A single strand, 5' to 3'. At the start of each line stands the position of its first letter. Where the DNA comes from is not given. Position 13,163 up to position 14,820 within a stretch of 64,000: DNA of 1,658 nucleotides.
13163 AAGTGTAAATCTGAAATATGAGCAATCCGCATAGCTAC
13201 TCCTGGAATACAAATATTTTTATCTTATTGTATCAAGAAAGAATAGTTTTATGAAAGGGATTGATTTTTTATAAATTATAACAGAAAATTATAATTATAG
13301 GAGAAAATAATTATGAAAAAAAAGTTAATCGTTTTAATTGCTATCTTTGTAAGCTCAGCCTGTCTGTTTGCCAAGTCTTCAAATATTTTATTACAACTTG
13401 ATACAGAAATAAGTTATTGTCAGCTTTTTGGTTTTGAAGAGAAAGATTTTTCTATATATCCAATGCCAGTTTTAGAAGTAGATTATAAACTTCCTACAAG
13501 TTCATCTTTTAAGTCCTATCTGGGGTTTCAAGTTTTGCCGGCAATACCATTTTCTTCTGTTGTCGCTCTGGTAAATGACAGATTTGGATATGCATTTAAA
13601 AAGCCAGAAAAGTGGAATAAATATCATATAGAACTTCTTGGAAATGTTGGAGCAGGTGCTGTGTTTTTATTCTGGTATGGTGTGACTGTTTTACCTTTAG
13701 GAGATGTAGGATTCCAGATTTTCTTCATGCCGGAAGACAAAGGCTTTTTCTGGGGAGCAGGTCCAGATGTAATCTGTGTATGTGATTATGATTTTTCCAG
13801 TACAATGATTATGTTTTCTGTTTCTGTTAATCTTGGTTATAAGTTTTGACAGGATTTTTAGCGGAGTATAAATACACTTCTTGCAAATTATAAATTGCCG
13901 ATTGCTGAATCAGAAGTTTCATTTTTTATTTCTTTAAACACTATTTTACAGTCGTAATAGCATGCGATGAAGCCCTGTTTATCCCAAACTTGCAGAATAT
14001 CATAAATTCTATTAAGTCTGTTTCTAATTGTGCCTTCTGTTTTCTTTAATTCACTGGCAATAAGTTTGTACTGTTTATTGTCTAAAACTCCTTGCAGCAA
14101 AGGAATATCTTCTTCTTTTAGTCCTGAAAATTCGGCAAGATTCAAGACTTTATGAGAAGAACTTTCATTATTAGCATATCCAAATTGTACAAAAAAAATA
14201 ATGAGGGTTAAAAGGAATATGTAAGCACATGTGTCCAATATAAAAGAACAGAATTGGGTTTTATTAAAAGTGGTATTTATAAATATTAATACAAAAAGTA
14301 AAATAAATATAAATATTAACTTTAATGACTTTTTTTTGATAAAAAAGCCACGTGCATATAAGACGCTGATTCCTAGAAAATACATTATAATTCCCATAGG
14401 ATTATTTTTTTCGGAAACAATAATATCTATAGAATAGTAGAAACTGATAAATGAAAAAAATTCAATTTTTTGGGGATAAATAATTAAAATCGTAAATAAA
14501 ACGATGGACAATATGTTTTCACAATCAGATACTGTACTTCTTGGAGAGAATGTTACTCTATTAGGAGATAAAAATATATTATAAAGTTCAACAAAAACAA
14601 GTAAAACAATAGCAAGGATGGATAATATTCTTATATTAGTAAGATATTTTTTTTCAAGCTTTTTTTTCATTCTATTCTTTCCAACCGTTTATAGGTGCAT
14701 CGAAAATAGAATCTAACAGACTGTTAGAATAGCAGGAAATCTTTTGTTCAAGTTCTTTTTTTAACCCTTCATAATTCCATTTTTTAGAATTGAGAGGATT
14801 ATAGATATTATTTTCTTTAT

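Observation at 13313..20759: Candidate novel envelope system: tandem hydrolase-lipoprotein / beta-rich-lipoprotein modules in an AT-rich island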

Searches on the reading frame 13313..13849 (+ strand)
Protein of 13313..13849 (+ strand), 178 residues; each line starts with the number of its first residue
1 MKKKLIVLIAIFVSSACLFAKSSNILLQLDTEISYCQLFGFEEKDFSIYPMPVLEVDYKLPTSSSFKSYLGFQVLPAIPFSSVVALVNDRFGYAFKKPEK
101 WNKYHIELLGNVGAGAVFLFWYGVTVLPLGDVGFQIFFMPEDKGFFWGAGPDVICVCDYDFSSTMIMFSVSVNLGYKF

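Call 3: search_protein_families(library=pfam, proteins=[window:13313-13849:+], max_evalue=1)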
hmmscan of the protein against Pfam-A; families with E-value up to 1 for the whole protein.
window:13313-13849:+ (178 aa): 0 families

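Call 4: search_protein_families(library=ncbifam, proteins=[window:13313-13849:+], max_evalue=1)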
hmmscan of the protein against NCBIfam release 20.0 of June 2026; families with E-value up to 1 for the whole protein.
window:13313-13849:+ (178 aa): 2 families
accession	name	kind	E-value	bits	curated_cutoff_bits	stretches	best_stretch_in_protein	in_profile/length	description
NF009609.0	PRK13106.1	equivalog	0.14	11.5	349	1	78-176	121-219/301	prenyltransferase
NF038215.1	acineto_lipo_PV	hypoth_equivalog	0.2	11.4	33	1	50-64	38-52/55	NF038215 family lipoprotein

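Call 38: list_cluster_members(proteins=[P0001, P0011, P0013, window:13313-13849:+, window:13888-14670:-, window:14672-15226:-])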
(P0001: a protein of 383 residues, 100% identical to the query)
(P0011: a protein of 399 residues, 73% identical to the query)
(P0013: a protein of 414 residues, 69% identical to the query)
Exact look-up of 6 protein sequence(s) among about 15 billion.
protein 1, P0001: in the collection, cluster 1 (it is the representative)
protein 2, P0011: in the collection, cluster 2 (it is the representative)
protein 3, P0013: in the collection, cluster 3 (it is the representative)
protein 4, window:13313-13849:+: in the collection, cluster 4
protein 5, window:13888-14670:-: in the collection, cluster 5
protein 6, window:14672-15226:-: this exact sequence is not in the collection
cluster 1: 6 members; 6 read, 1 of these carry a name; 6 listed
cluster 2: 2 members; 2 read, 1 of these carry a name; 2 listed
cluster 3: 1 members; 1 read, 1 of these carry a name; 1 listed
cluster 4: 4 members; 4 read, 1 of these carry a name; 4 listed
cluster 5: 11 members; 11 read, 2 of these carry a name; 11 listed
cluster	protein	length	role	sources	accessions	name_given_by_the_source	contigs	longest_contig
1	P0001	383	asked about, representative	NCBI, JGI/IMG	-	hypothetical protein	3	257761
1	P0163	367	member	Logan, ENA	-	-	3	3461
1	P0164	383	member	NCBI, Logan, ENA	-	-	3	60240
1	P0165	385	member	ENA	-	-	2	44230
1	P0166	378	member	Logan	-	-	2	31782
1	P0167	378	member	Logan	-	-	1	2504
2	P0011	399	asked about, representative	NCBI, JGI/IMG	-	hypothetical protein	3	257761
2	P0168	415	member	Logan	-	-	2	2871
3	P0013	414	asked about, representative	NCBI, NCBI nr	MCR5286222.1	MAG: hypothetical protein K6D95_11565 [Treponema sp.] | hypothetical protein [Treponema sp.]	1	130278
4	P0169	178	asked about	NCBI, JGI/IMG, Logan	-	hypothetical protein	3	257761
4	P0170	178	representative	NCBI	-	-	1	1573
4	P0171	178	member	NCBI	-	-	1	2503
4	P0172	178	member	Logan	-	-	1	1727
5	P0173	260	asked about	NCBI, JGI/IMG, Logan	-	hypothetical protein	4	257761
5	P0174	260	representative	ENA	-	-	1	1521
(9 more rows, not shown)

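Call 77: search_protein_families(library=padloc, proteins=[window:13313-13849:+], max_evalue=0.01)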
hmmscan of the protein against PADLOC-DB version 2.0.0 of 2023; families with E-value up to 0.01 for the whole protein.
window:13313-13849:+ (178 aa): 0 families

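Call 78: search_protein_families(library=phrogs, proteins=[window:13313-13849:+], max_evalue=0.01)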
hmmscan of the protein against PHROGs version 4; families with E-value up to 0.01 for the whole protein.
window:13313-13849:+ (178 aa): 0 families

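Call 88: search_solved_structures(query=A6, max_evalue=10)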
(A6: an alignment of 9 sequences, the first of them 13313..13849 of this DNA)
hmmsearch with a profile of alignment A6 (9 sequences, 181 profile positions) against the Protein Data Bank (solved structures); distinct sequences matched with E-value up to 10: 1.
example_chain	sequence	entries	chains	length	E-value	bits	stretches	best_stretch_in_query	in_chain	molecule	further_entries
4qnl_A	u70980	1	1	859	0.6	13.1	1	53-121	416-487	Tail fiber protein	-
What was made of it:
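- Tried and rejected: C-family profile against PDB sequences: nothing (call 88).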

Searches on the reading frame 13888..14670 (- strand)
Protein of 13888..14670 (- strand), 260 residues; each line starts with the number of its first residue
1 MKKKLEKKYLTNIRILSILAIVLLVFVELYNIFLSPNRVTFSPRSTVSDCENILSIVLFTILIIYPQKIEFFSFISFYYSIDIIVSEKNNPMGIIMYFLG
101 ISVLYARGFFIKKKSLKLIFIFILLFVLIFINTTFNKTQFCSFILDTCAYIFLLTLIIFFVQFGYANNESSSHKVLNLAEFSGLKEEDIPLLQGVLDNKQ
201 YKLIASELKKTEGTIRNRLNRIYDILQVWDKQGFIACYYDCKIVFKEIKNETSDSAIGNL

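Call 3: search_protein_families(library=pfam, proteins=[window:13888-14670:-], max_evalue=1)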
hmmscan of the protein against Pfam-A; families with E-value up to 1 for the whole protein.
window:13888-14670:- (260 aa): 2 families
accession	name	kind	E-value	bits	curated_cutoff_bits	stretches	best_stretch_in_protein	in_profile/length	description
PF08281.18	Sigma70_r4_2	-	0.011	15.8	25.7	1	196-221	24-49/54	Sigma-70, region 4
PF03444.21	HrcA_DNA-bdg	-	0.16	12.1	21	1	203-225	28-50/79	Winged helix-turn-helix transcription repressor, HrcA DNA-binding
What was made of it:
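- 13888..14670 (-): 260-aa polytopic membrane protein with a C-terminal LuxR/sigma70-region-4-type helix-turn-helix. It is transcribed divergently from the A-B genes and belongs to the conserved flank. Sigma70_r4_2 match is weak (E 0.011, call 3).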

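Call 4: search_protein_families(library=ncbifam, proteins=[window:13888-14670:-], max_evalue=1)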
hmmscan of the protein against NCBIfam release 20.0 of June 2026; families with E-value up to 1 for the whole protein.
window:13888-14670:- (260 aa): 1 family
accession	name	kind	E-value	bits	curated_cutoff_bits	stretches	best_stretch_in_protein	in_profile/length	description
TIGR02937.1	sigma70-ECF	superfamily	0.056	13.1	42.9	1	180-227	130-162/165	sigma-70 family RNA polymerase sigma factor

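Call 77: search_protein_families(library=padloc, proteins=[window:13888-14670:-], max_evalue=0.01)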
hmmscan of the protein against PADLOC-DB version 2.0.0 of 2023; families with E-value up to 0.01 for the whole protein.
window:13888-14670:- (260 aa): 1 family
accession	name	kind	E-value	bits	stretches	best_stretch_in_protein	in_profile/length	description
PDLC01848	CARF3--CARF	-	0.0039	14.9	1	178-226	131-177/197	-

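Call 78: search_protein_families(library=phrogs, proteins=[window:13888-14670:-], max_evalue=0.01)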
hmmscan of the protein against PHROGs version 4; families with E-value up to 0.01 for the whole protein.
window:13888-14670:- (260 aa): 0 families
